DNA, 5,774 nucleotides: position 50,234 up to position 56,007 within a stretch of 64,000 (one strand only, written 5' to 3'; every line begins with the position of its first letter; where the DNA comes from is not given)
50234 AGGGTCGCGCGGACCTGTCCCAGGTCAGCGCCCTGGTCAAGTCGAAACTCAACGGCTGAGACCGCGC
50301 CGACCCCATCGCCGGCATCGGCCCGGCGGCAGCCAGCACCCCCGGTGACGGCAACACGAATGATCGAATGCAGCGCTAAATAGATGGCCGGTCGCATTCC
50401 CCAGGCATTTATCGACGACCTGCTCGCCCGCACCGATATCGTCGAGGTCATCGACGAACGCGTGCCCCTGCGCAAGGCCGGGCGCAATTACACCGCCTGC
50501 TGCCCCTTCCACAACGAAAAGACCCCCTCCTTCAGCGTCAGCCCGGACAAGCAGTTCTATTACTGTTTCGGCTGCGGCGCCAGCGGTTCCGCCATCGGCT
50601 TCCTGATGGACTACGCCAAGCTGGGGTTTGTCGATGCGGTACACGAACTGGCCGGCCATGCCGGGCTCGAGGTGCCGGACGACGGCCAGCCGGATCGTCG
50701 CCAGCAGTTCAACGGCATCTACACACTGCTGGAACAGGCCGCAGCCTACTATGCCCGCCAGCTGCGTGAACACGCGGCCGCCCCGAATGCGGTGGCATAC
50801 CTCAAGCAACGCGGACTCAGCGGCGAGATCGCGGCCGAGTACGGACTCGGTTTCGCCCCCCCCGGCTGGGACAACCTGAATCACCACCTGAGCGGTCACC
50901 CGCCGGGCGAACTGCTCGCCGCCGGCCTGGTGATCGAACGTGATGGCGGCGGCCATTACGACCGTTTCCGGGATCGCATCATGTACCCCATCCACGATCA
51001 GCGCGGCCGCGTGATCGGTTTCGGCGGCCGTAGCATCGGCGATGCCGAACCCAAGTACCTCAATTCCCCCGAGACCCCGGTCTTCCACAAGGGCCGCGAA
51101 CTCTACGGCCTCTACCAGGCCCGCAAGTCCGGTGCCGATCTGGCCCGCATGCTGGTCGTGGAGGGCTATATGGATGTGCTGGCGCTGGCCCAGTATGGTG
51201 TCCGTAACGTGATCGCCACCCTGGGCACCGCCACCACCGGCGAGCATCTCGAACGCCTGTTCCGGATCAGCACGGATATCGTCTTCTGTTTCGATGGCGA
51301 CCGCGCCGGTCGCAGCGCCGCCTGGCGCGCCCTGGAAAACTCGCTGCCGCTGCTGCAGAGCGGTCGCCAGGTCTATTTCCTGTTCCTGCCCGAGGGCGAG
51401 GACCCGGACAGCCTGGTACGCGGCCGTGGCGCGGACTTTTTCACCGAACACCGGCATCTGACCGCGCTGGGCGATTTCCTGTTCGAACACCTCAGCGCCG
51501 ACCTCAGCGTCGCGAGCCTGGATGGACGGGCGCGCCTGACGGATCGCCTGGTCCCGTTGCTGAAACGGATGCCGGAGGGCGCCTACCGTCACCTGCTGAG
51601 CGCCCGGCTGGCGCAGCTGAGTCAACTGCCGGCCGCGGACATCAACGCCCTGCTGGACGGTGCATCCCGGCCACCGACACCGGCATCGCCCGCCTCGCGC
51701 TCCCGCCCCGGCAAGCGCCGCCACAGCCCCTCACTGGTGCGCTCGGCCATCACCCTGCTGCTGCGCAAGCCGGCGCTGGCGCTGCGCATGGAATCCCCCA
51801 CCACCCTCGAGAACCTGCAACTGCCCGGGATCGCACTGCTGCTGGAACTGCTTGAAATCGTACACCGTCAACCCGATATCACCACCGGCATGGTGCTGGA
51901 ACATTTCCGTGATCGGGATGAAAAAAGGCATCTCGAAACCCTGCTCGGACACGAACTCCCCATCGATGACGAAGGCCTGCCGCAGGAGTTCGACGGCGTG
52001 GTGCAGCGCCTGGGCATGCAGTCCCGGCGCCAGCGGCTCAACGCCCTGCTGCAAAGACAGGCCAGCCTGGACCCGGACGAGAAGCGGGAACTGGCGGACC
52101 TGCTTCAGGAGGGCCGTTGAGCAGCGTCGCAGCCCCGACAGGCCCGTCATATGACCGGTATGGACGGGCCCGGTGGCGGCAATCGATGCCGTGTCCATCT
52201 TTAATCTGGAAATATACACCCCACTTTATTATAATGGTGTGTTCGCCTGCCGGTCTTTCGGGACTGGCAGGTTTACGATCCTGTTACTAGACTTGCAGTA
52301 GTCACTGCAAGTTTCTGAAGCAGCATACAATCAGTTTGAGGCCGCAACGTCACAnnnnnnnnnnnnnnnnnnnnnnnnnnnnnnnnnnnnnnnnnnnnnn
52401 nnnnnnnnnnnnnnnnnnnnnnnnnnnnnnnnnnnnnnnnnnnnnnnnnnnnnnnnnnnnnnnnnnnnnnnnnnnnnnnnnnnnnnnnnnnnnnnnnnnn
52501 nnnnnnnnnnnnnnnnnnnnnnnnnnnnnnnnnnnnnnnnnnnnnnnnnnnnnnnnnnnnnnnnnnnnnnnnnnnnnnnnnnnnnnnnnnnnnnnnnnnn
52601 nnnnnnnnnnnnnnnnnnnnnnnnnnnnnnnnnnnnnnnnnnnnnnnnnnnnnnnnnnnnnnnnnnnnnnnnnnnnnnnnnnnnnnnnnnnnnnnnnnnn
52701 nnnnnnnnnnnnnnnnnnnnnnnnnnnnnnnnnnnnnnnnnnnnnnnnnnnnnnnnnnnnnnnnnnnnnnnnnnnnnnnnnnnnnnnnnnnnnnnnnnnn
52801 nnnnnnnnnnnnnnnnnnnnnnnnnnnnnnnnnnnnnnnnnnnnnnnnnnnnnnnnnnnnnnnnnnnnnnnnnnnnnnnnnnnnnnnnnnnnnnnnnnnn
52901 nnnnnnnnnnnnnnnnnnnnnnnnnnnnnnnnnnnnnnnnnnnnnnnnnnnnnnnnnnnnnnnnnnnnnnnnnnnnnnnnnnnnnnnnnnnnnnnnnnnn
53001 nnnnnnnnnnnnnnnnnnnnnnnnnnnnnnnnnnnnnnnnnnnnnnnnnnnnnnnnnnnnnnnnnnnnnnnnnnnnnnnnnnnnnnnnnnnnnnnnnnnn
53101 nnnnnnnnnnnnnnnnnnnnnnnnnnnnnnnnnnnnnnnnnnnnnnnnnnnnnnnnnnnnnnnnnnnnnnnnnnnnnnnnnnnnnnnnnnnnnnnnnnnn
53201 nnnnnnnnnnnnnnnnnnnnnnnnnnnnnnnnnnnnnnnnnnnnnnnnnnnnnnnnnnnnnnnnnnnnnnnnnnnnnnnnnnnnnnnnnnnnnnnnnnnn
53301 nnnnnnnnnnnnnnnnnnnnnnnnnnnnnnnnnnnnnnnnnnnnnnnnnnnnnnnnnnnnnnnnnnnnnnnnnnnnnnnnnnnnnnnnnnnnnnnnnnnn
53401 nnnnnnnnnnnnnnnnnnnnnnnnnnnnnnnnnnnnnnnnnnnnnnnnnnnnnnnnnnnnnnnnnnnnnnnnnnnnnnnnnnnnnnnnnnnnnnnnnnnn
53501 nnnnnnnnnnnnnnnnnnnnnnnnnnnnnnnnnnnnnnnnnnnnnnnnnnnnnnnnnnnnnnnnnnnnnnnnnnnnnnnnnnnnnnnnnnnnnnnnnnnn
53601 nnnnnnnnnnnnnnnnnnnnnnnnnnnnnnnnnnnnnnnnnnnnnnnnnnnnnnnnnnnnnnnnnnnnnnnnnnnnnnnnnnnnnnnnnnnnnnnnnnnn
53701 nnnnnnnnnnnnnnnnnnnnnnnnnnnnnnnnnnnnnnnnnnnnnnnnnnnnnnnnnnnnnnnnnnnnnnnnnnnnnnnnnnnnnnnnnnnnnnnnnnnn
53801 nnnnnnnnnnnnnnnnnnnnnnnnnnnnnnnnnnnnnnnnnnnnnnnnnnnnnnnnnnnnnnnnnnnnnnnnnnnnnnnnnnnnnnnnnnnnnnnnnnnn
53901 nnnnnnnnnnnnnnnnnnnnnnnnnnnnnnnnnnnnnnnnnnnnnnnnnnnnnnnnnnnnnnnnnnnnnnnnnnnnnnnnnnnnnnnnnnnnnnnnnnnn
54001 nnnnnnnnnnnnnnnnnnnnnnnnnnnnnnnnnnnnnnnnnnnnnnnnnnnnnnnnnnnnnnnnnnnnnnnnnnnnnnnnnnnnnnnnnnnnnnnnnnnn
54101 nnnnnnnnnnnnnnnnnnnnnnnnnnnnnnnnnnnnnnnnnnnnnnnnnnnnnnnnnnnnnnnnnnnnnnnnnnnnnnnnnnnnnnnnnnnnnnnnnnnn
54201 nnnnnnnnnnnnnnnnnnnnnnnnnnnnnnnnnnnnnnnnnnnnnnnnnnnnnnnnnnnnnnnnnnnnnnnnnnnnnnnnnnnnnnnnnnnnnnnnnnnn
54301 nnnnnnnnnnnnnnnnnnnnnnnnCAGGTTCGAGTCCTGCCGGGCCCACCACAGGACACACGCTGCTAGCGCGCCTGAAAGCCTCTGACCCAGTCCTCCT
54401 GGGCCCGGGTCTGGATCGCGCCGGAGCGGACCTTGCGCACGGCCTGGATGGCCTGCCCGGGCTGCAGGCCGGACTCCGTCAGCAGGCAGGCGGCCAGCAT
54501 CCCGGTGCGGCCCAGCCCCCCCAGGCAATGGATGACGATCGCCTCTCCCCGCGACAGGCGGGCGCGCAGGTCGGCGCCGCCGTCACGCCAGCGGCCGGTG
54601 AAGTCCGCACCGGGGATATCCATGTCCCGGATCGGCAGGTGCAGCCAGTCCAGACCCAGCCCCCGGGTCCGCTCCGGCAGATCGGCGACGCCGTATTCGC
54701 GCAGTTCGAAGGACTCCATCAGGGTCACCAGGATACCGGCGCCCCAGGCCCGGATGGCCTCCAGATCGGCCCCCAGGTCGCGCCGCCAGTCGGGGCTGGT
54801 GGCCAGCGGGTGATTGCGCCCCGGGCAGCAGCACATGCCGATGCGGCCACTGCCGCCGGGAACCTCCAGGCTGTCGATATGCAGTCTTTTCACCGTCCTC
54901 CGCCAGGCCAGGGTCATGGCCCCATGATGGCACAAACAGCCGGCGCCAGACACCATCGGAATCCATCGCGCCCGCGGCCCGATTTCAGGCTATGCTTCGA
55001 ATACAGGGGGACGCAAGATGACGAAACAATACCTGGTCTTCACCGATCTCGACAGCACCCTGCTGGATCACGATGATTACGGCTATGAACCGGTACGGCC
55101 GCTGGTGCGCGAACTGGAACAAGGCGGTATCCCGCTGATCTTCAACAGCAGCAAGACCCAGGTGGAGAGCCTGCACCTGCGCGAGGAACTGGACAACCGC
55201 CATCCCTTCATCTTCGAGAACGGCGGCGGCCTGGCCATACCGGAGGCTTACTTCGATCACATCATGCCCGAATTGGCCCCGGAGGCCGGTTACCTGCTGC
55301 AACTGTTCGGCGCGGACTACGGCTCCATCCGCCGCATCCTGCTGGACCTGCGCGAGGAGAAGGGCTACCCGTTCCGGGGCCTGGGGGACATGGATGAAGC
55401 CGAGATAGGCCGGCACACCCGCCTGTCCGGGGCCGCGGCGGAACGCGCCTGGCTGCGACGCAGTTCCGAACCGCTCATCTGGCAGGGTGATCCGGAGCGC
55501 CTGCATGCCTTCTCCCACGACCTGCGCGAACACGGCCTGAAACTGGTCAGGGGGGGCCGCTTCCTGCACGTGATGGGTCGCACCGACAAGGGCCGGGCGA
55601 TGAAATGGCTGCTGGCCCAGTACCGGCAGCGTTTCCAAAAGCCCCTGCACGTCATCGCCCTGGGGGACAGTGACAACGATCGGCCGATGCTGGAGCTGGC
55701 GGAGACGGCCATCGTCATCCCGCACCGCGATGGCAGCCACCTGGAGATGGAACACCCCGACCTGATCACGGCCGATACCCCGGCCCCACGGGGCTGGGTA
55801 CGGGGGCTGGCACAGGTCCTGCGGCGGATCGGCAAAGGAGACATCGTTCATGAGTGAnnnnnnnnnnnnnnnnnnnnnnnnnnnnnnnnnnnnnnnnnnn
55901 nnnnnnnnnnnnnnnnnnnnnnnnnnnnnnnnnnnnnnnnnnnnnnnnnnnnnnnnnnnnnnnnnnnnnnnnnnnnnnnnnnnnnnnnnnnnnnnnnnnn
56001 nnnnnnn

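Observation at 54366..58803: Compatible-solute module downstream of rpoD-tRNA: MpgP/GpgP phosphatase overlapping a 3-phosphoglycerate glycosyl-synthase, convergent with a GH13_18 phosphorylase, flanked by a Cys-X5-Arg phosphatase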

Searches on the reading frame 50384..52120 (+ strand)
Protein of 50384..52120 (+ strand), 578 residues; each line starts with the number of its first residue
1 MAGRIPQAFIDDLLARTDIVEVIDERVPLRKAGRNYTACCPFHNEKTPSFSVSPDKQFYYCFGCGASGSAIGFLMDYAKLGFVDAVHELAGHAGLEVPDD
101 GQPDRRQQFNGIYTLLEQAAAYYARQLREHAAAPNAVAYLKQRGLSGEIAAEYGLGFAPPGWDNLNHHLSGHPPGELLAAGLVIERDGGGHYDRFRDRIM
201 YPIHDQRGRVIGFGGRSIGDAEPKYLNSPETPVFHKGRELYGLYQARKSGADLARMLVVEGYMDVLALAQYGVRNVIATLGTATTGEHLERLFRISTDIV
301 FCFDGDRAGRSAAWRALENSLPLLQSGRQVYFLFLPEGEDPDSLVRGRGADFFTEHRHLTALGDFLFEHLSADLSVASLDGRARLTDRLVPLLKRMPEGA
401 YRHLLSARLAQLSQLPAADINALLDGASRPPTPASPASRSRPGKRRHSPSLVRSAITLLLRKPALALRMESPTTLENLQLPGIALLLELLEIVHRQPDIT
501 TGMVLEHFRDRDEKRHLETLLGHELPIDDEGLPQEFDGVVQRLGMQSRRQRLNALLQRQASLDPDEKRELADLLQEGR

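Call 4: search_protein_families(library=pfam, proteins=[window:50384-52120:+])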
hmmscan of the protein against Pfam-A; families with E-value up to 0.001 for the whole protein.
window:50384-52120:+ (578 aa): 8 families
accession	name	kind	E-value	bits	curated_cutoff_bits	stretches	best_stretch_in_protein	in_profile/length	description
PF08275.17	DNAG_N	-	5.8e-41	140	26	1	122-247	1-128/128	DNA primase catalytic core, N-terminal domain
PF01807.25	Zn_ribbon_DnaG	-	2.4e-39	133.5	24.9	1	6-99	2-95/98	CHC2 zinc finger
PF08278.16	DnaG_DnaB_bind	-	5.5e-28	98.3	29.1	1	452-573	1-124/124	DNA primase DnaG DnaB-binding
PF13155.12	Toprim_2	-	9.4e-18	64.8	22.1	1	258-344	2-87/88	Toprim-like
PF13662.12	Toprim_4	-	4.9e-16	59.2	25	1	257-333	4-84/85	Toprim domain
PF01751.28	Toprim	-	1.7e-14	54.2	23.1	1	256-332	2-93/96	Toprim domain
PF10410.14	DnaB_bind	-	3.2e-10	40.5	20.6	1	364-416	2-54/56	DnaB-helicase binding domain of primase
PF13362.12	Toprim_3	-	6.9e-08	33.3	27.2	1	256-351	2-95/95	Toprim domain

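Call 5: search_protein_families(library=ncbifam, proteins=[window:50384-52120:+])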
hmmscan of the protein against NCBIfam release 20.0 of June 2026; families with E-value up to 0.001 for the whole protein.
window:50384-52120:+ (578 aa): 4 families
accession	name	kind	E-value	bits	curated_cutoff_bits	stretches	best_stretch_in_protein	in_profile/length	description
TIGR01391.1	dnaG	equivalog_domain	8.2e-137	456.4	283.6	1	4-411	1-412/414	DNA primase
NF006382.0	PRK08624.1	equivalog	4.4e-08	32.4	440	1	192-304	177-298/373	hypothetical protein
NF003108.1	PRK04031.1-1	equivalog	1e-07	31.6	300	1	256-309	166-217/419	DNA primase DnaG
TIGR00646.1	MG010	hypoth_equivalog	5.2e-05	22.9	260.65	1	188-314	49-172/218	DNA primase-like protein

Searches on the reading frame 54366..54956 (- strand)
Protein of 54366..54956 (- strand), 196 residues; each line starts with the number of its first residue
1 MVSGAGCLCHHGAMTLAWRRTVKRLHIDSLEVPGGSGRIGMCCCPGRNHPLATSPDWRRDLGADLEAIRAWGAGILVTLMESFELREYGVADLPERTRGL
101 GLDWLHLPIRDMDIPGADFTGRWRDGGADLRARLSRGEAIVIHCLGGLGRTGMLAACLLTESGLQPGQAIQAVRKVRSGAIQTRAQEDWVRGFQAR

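Call 4: search_protein_families(library=pfam, proteins=[window:54366-54956:-])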
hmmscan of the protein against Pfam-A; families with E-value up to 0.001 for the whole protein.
window:54366-54956:- (196 aa): 5 families
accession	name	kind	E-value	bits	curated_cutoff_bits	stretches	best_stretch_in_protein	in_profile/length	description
PF22785.1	Tc-R-P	-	1e-11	45.7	27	1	64-161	15-103/106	Polymorphic toxin system, DSP-PTPase phosphatase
PF22784.1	PTP-SAK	-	5.2e-09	36.8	27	1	70-189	29-152/153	Swiss Army Knife protein, DSP-PTPase phosphatase domain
PF05706.17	CDKN3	-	7.3e-09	36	20.7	1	36-160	40-156/168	Cyclin-dependent kinase inhibitor 3 (CDKN3)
PF00782.25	DSPc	-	6.9e-05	23.1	33.5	1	134-183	70-120/133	Dual specificity phosphatase, catalytic domain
PF00102.32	Y_phosphatase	-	0.00011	22.3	20.9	1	137-186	169-224/234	Protein-tyrosine phosphatase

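Call 5: search_protein_families(library=ncbifam, proteins=[window:54366-54956:-])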
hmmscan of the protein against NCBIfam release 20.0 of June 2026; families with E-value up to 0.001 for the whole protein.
window:54366-54956:- (196 aa): 0 families

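Call 70: search_protein_families(library=padloc, proteins=[window:54366-54956:-], max_evalue=0.01)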
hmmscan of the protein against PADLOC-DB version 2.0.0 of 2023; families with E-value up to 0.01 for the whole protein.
window:54366-54956:- (196 aa): 0 families

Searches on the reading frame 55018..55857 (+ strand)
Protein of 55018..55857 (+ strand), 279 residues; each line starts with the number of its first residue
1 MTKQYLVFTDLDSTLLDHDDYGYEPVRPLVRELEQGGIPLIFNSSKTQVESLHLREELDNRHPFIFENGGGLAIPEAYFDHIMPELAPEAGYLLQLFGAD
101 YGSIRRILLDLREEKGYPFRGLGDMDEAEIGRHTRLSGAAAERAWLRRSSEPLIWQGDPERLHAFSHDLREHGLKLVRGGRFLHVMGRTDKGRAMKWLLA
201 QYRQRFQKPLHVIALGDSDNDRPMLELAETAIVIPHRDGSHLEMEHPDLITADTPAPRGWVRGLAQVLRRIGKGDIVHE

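Call 4: search_protein_families(library=pfam, proteins=[window:55018-55857:+])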
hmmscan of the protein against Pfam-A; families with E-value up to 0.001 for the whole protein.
window:55018-55857:+ (279 aa): 2 families
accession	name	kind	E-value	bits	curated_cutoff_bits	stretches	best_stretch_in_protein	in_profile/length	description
PF08282.18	Hydrolase_3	-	9.9e-11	42.3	20.9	2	188-233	185-227/255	haloacid dehalogenase-like hydrolase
PF05116.19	S6PP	-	4.6e-10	39.9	20.3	1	177-240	151-212/247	Sucrose-6F-phosphate phosphohydrolase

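Call 5: search_protein_families(library=ncbifam, proteins=[window:55018-55857:+])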
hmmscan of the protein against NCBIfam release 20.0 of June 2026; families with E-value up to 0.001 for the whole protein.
window:55018-55857:+ (279 aa): 17 families
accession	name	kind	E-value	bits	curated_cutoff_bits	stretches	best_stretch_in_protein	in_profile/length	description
TIGR01486.1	HAD-SF-IIB-MPGP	subfamily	4.2e-67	226.2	164.75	1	6-267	1-256/257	mannosyl-3-phosphoglycerate phosphatase family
NF001216.0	PRK00192.1-2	equivalog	1.9e-66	224.3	353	1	4-272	6-265/275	mannosyl-3-phosphoglycerate phosphatase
NF001218.0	PRK00192.1-5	equivalog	3.7e-66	223.6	362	1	1-269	1-270/275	mannosyl-3-phosphoglycerate phosphatase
NF002976.0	PRK03669.1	equivalog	9.4e-56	189.2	315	1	3-268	6-268/271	mannosyl-3-phosphoglycerate phosphatase-related protein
TIGR02461.1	osmo_MPG_phos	equivalog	4e-54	184.1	244.35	1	6-234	1-226/227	mannosyl-3-phosphoglycerate phosphatase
TIGR02463.1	MPGP_rel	hypoth_equivalog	4.7e-52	176.9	282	1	6-235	1-216/216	mannosyl-3-phosphoglycerate phosphatase-related protein YedP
NF001217.0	PRK00192.1-4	equivalog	4.6e-42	144.4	373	1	3-269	7-262/265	mannosyl-3-phosphoglycerate phosphatase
NF011072.0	PRK14502.1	equivalog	4.3e-35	121.2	762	1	6-270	418-692/694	bifunctional mannosyl-3-phosphoglycerate synthase/mannosyl-3 phosphoglycerate phosphatase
NF009342.0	PRK12702.1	equivalog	2.2e-22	79.7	596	1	6-165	3-165/302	mannosyl-3-phosphoglycerate phosphatase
NF001215.0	PRK00192.1-1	equivalog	1.9e-21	76.5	488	1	6-260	8-251/265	mannosyl-3-phosphoglycerate phosphatase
TIGR01484.1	HAD-SF-IIB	subfamily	2.8e-14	53.7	41.8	1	6-233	1-220/221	HAD-IIB family hydrolase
TIGR00099.1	Cof-subfamily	subfamily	5.2e-11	42.6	137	2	6-70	1-64/256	Cof-type HAD-IIB family hydrolase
TIGR01482.1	SPP-subfamily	subfamily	4.5e-10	39.5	107.15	1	171-235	127-191/225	sucrose-phosphate phosphatase subfamily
TIGR01487.1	Pglycolate_arch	equivalog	2.6e-08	34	122.75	1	162-234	118-188/215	phosphoglycolate phosphatase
NF002245.0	PRK01158.1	equivalog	6.4e-06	25.6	198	1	173-234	139-198/233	phosphoglycolate phosphatase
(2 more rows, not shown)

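Call 10: search_solved_structures(query=window:55018-55857:+, max_evalue=0.001)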
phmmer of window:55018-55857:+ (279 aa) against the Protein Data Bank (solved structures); distinct sequences matched with E-value up to 0.001: 3.
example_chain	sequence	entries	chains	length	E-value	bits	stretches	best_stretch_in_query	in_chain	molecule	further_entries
1xvi_A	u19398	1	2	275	1.9e-40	142.5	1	4-266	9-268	Putative mannosyl-3-phosphoglycerate phosphatase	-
1wzc_A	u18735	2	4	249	1e-27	100.8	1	6-234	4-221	Mannosyl-3-phosphoglycerate phosphatase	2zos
3ztw_A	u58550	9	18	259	1.2e-25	94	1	6-239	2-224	MANNOSYL-3-PHOSPHOGLYCERATE PHOSPHATASE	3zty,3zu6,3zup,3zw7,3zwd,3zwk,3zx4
